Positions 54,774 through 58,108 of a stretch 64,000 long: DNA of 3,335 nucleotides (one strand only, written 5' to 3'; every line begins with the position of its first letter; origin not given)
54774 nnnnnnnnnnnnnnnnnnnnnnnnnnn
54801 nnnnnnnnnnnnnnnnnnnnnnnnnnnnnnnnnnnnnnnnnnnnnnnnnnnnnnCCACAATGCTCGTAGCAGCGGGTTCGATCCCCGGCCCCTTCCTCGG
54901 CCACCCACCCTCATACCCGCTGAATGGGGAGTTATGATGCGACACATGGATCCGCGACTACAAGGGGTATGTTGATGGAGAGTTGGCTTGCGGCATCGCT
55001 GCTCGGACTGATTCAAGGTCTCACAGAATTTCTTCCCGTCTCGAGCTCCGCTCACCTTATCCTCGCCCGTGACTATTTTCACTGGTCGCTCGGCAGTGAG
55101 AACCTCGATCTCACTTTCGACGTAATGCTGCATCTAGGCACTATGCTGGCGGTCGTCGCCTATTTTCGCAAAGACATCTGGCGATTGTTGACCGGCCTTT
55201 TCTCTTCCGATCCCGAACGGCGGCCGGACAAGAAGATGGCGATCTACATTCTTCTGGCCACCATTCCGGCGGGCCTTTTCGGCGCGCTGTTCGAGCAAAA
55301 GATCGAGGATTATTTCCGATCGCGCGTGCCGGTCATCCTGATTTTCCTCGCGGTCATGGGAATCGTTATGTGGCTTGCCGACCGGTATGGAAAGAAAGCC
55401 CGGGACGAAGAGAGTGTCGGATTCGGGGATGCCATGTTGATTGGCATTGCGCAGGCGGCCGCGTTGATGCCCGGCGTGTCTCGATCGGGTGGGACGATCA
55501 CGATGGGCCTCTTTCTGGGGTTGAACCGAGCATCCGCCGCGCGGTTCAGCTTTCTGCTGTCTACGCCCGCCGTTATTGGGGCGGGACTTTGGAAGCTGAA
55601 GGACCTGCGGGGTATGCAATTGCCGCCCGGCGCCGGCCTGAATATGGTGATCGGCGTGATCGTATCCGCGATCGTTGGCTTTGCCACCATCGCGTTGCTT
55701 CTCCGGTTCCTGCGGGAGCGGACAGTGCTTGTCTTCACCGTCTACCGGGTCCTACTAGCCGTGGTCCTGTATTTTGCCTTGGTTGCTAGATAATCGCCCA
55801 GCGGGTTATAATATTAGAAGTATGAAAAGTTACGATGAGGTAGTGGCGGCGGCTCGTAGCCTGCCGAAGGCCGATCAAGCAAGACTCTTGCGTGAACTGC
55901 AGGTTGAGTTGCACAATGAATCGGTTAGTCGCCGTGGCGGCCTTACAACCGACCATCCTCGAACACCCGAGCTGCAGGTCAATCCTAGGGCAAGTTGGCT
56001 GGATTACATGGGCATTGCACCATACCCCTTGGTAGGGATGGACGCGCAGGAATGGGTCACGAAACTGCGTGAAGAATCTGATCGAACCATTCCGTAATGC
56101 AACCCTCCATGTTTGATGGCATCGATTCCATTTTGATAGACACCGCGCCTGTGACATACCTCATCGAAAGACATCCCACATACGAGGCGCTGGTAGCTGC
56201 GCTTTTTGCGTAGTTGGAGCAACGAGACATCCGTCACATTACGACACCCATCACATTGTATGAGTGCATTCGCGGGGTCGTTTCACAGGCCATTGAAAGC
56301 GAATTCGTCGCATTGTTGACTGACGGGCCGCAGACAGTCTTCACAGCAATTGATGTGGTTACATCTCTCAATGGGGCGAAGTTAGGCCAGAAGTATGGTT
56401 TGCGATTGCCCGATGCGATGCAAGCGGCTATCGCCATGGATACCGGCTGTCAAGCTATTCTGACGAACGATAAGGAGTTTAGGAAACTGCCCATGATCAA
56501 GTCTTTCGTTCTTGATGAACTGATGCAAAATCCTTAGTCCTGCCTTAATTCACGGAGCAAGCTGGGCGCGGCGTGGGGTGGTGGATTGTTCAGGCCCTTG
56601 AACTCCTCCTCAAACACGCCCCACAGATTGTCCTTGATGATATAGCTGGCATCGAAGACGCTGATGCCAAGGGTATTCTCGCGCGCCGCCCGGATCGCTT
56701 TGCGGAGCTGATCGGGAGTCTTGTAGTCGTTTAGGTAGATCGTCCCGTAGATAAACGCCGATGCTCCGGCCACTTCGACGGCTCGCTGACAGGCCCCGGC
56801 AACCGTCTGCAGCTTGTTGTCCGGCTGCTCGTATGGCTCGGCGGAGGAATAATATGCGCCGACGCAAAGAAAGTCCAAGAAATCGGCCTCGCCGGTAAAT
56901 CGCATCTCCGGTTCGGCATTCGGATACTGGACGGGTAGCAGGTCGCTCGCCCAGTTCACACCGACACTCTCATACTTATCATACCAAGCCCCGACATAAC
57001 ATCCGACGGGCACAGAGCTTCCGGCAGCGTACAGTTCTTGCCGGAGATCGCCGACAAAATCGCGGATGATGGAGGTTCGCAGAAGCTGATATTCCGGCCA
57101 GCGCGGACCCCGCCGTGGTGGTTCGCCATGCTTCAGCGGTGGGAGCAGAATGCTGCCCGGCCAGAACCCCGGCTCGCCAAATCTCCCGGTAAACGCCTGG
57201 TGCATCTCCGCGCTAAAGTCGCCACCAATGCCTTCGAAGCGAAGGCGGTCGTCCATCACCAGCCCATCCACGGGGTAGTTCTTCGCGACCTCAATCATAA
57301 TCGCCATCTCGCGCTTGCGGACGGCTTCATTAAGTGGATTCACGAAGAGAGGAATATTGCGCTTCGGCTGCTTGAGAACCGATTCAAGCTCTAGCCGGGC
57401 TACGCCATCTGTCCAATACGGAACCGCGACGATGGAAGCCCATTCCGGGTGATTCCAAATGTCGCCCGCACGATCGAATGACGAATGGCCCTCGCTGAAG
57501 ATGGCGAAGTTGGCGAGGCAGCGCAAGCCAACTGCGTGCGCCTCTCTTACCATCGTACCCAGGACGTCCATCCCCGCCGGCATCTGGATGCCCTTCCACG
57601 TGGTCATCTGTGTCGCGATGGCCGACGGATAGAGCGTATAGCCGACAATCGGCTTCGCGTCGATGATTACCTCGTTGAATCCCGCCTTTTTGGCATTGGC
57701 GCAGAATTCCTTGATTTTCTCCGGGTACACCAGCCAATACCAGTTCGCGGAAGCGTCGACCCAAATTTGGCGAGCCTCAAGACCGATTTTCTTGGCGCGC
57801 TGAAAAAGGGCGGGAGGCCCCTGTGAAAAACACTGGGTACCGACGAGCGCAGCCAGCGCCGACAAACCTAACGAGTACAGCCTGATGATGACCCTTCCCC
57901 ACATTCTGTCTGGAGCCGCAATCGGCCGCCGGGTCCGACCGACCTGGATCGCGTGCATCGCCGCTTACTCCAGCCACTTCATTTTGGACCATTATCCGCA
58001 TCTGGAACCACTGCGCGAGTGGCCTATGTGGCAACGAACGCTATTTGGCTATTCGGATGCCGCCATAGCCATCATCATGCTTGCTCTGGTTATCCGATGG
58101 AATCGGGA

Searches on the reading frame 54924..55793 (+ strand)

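Call 25: search_protein_families(library=pfam, proteins=[window:54924-55793:+], max_evalue=0.01)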
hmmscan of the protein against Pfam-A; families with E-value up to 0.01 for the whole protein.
window:54924-55793:+ (289 aa): 1 family
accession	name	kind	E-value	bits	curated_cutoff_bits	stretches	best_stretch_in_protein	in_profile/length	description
PF02673.24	BacA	-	6.8e-83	278.7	33.4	1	25-281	2-257/257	Bacitracin resistance protein BacA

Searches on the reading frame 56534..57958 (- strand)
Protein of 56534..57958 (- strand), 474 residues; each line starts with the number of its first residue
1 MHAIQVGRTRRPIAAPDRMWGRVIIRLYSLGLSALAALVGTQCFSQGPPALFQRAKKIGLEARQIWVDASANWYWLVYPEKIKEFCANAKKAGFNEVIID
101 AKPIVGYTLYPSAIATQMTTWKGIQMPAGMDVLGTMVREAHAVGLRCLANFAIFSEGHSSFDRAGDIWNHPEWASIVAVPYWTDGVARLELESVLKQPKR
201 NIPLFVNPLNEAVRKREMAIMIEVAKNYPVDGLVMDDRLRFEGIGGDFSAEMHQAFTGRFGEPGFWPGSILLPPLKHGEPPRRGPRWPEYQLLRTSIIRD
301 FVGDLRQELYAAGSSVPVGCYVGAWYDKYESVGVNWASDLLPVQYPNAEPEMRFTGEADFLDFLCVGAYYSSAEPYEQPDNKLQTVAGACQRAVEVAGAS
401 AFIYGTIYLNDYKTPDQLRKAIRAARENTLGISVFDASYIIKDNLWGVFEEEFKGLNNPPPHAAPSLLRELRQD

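Call 25: search_protein_families(library=pfam, proteins=[window:56534-57958:-], max_evalue=0.01)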
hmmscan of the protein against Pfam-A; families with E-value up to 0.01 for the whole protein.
window:56534-57958:- (474 aa): 3 families
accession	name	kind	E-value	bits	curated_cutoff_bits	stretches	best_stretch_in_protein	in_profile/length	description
PF16373.10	DUF4985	-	1.3e-17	64.7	39.3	1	344-451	3-114/114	Domain of unknown function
PF02638.21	GHL10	-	9.8e-14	51.6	27.9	1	62-246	2-172/311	Glycosyl hydrolase-like 10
PF14871.12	GHL6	-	7.8e-07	29.8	35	1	83-236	3-131/132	Hypothetical glycosyl hydrolase 6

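Call 76: search_protein_families(library=ncbifam, proteins=[window:56537-57958:-], max_evalue=0.01)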
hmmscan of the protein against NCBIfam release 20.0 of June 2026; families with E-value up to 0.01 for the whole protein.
window:56537-57958:- (474 aa): 0 families
